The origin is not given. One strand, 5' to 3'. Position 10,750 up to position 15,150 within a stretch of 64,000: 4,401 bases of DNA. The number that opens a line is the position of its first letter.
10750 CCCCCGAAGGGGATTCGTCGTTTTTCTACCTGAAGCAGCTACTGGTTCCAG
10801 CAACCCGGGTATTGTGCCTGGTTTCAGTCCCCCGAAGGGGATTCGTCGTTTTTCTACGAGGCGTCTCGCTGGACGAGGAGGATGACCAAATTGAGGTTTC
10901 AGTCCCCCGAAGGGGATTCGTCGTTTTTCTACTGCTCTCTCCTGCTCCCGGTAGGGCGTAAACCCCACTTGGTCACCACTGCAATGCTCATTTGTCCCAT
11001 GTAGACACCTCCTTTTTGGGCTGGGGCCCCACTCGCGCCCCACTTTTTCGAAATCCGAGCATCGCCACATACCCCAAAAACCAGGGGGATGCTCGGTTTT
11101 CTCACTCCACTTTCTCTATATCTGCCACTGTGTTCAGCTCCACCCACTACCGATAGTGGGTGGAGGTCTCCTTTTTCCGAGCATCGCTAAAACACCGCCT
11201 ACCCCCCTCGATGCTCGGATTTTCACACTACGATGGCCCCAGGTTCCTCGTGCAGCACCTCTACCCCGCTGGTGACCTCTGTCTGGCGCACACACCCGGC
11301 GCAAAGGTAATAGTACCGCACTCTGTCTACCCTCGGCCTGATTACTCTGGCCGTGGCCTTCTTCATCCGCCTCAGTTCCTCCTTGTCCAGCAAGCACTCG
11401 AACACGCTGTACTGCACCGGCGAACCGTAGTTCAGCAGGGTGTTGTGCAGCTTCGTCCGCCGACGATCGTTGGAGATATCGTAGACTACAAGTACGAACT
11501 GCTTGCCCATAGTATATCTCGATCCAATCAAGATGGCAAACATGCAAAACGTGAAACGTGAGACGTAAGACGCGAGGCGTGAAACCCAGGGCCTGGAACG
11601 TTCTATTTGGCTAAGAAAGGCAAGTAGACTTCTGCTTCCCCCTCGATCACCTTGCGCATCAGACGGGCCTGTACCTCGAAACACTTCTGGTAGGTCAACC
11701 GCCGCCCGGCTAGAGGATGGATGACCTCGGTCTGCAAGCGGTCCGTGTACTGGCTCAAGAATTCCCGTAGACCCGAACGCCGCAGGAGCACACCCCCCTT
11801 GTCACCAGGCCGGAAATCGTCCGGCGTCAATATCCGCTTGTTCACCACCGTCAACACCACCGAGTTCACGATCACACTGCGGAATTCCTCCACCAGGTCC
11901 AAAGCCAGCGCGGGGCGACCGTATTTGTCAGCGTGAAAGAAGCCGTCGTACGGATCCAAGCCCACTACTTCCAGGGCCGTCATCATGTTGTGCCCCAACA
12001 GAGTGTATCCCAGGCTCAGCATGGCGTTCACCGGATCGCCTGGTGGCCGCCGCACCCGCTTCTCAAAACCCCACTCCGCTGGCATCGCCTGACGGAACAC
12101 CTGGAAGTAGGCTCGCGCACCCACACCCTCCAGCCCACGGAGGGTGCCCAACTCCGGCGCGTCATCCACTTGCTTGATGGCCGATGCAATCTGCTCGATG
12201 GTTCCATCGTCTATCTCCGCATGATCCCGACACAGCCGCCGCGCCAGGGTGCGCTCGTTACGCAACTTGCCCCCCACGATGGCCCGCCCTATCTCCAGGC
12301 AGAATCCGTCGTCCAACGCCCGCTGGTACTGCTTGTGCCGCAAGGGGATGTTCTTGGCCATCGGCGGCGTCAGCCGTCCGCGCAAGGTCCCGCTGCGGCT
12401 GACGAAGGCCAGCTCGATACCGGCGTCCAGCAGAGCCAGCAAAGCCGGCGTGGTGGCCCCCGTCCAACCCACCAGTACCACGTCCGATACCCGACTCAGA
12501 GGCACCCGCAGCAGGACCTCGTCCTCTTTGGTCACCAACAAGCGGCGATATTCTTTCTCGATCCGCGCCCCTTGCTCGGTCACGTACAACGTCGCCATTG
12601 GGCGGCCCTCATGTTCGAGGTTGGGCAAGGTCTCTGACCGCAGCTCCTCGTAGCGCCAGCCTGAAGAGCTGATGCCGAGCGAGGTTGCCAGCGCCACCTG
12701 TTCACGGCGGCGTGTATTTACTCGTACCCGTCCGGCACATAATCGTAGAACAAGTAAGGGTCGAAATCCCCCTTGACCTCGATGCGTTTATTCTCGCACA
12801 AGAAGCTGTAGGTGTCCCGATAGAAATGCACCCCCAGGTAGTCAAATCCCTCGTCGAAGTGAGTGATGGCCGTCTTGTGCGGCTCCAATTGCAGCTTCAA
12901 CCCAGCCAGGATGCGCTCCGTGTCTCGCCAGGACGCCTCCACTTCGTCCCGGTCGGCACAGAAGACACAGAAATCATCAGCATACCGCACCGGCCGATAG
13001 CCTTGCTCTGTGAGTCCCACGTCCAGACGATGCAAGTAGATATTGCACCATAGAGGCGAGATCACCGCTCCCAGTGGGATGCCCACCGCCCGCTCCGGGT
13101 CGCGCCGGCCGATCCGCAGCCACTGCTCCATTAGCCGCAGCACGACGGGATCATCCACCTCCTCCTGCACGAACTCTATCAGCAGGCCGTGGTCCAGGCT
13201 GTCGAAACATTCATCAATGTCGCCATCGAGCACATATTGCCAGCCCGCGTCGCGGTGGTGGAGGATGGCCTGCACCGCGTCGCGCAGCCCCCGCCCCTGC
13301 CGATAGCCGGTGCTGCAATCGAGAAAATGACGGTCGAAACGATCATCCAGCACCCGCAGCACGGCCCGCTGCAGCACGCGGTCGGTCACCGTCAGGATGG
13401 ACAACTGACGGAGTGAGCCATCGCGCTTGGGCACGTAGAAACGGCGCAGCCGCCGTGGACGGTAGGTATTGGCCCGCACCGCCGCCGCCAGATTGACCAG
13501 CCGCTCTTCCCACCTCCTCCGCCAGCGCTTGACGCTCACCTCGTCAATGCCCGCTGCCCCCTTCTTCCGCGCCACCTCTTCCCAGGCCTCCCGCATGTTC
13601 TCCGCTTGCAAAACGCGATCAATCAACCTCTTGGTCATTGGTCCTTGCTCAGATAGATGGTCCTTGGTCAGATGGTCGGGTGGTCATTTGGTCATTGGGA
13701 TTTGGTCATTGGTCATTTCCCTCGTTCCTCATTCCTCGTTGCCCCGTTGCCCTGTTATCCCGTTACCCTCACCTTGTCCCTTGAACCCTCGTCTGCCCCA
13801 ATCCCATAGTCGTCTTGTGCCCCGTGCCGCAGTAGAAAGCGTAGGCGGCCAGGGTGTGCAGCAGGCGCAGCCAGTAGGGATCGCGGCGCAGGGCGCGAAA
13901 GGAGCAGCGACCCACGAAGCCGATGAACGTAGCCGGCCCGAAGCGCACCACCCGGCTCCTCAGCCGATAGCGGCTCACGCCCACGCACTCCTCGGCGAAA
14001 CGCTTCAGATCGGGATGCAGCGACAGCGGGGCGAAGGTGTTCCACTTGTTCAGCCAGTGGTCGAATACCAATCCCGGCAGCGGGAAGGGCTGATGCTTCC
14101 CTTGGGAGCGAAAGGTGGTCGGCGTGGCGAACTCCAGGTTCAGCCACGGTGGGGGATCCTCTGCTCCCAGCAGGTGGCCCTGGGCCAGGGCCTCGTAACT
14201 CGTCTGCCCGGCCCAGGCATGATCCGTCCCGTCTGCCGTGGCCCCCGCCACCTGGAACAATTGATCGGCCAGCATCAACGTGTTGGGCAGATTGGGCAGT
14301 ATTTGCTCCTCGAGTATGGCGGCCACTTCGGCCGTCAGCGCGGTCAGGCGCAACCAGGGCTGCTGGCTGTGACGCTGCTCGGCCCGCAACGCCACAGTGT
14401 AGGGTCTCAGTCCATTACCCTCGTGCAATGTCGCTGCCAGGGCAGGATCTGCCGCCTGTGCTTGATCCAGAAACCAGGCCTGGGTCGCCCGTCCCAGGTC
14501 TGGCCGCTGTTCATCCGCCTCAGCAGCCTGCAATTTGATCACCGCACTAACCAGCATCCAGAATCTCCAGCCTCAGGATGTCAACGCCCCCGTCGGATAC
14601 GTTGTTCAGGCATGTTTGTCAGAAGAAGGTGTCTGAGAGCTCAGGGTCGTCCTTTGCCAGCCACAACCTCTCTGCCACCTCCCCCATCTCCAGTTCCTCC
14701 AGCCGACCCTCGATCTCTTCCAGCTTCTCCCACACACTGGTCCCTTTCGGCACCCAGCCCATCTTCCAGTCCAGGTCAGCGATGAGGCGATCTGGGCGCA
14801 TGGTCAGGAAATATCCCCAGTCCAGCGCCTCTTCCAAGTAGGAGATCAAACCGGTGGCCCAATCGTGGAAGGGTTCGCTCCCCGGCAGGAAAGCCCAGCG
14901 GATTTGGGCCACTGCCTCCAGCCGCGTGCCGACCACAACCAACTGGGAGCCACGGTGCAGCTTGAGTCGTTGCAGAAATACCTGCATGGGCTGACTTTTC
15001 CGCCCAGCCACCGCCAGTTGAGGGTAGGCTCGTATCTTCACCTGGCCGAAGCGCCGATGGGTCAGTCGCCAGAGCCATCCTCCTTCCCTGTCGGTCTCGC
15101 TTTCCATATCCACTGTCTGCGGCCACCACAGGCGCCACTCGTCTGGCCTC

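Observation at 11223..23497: Type III-B Cmr locus with stand-alone RT, Cas1, Cas2, Cas6 and non-canonical gene order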

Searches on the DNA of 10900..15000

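Call 14: search_rna_families(source=window, start=10900, end=15000, threshold=evalue, max_evalue=1)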
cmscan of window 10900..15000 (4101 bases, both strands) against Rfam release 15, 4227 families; matches with E-value up to 1: 1.
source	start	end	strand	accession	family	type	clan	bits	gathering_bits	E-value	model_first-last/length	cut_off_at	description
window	14629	14763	+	RF01974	H19_3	Gene; lncRNA;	-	22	46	0.55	1-116/116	no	H19 conserved region 3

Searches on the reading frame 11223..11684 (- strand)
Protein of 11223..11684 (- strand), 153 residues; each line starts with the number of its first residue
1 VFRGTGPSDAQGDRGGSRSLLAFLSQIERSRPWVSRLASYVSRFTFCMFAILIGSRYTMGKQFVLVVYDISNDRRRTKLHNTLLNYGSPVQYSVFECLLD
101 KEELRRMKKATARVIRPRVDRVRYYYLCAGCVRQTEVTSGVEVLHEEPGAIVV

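Call 13: search_protein_families(library=pfam, proteins=[window:11223-11684:-], max_evalue=0.01)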
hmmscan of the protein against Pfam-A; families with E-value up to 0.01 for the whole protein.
window:11223-11684:- (153 aa): 1 family
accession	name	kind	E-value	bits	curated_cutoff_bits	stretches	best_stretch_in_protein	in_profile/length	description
PF09827.14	CRISPR_Cas2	-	4e-22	78.6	23.8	1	63-134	2-73/74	CRISPR associated protein Cas2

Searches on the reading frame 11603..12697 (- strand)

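Call 6: search_protein_families(library=pfam, proteins=[window:11603-12697:-], max_evalue=0.01)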
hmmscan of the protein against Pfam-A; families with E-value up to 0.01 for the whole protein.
window:11603-12697:- (364 aa): 1 family
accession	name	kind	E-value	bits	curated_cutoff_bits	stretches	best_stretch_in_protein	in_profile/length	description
PF01867.21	Cas_Cas1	-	7.9e-91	304.6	22.3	1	37-318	1-282/283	CRISPR associated protein Cas1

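Call 7: search_protein_families(library=ncbifam, proteins=[window:11603-12697:-], max_evalue=0.01)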
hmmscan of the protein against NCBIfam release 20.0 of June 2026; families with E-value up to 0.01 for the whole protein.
window:11603-12697:- (364 aa): 9 families
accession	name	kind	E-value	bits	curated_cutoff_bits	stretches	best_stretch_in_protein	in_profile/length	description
NF049935.1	cas4g_cas1g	exception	6.1e-104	348.4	560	1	34-363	214-545/546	CRISPR-associated endonuclease Cas4g/Cas1g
TIGR04093.1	cas1_CYANO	exception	3.6e-100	335.2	385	1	36-363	2-333/334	type I-D CRISPR-associated endonuclease Cas1d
TIGR03640.1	cas1_DVULG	exception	7.1e-88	295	385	1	35-362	4-339/340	type I-C CRISPR-associated endonuclease Cas1c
TIGR00287.1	cas1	equivalog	7.8e-88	294.7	71.7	1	36-357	1-325/327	CRISPR-associated endonuclease Cas1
TIGR03983.1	cas1_MYXAN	equivalog_domain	3.1e-52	177.7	358.05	1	35-358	12-341/347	type I-MYXAN CRISPR-associated endonuclease Cas1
TIGR03641.1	cas1_HMARI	exception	2.7e-42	145.2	304.1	1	36-361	2-320/324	type I-B CRISPR-associated endonuclease Cas1b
TIGR04329.1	cas1_PREFRAN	exception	9e-30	103.8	300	1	41-296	13-261/317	type V CRISPR-associated endonuclease Cas1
TIGR03639.1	cas1_NMENI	exception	8.5e-16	58.1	120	1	38-283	5-231/278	type II CRISPR-associated endonuclease Cas1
TIGR03638.1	cas1_ECOLI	exception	1.6e-07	30.8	215.6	1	181-273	128-220/269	type I-E CRISPR-associated endonuclease Cas1e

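Call 8: search_protein_families(library=padloc, proteins=[window:11603-12697:-], max_evalue=0.01)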
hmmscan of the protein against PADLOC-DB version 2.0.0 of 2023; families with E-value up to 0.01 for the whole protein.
window:11603-12697:- (364 aa): 31 families (the best 25 are shown)
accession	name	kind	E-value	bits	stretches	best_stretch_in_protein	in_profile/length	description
PDLC01743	Cas1c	-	5.9e-92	306.4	1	35-364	6-337/337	-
PDLC01608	Cas1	-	3.3e-90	300.3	1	37-318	1-275/276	"CAS-I,CAS-II,CAS-III,CAS-IV,CAS-V,CAS-VI; acquisition_1"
PDLC02025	Cas1d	-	6.8e-89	296.5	1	34-363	1-315/316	-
PDLC00923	Cas1c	-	1.9e-88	295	1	35-362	4-339/340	"CRISPR-associated endonuclease Cas1, subtype I-C/DVULG"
PDLC00927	Cas1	-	2.1e-88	294.7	1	36-357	1-325/327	CRISPR-associated endonuclease Cas1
PDLC01334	Cas1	-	1e-87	292.6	1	35-362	3-336/336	"CAS-I,CAS-II,CAS-III,CAS-IV,CAS-V,CAS-VI; acquisition_1"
PDLC01248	Cas1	-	6.9e-87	289.6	1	36-353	2-289/289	"CAS-I,CAS-II,CAS-III,CAS-IV,CAS-V,CAS-VI; acquisition_1"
PDLC01747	Cas1g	-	2.6e-85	285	1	33-360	196-519/523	-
PDLC00928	Cas1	-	2.8e-84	280.8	1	36-353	2-315/315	Cas1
PDLC01449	Cas1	-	1.1e-74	249.3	1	34-355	1-284/285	"CAS-I,CAS-II,CAS-III,CAS-IV,CAS-V,CAS-VI; acquisition_1"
PDLC01740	Cas1_IIIa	-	7e-69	231.1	1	36-362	2-326/331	-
PDLC01249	Cas1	-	1.2e-67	226.1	1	37-295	1-246/246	"CAS-I,CAS-II,CAS-III,CAS-IV,CAS-V,CAS-VI; acquisition_1"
PDLC02067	Cas1b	-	3.5e-54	182.5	1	31-358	196-527/533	-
PDLC00922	Cas1a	-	8.3e-53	177.7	1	35-358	12-341/347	"CRISPR-associated endonuclease Cas1, subtype MYXAN"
PDLC01742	Cas1b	-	2.3e-43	146.9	1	36-361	4-322/326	-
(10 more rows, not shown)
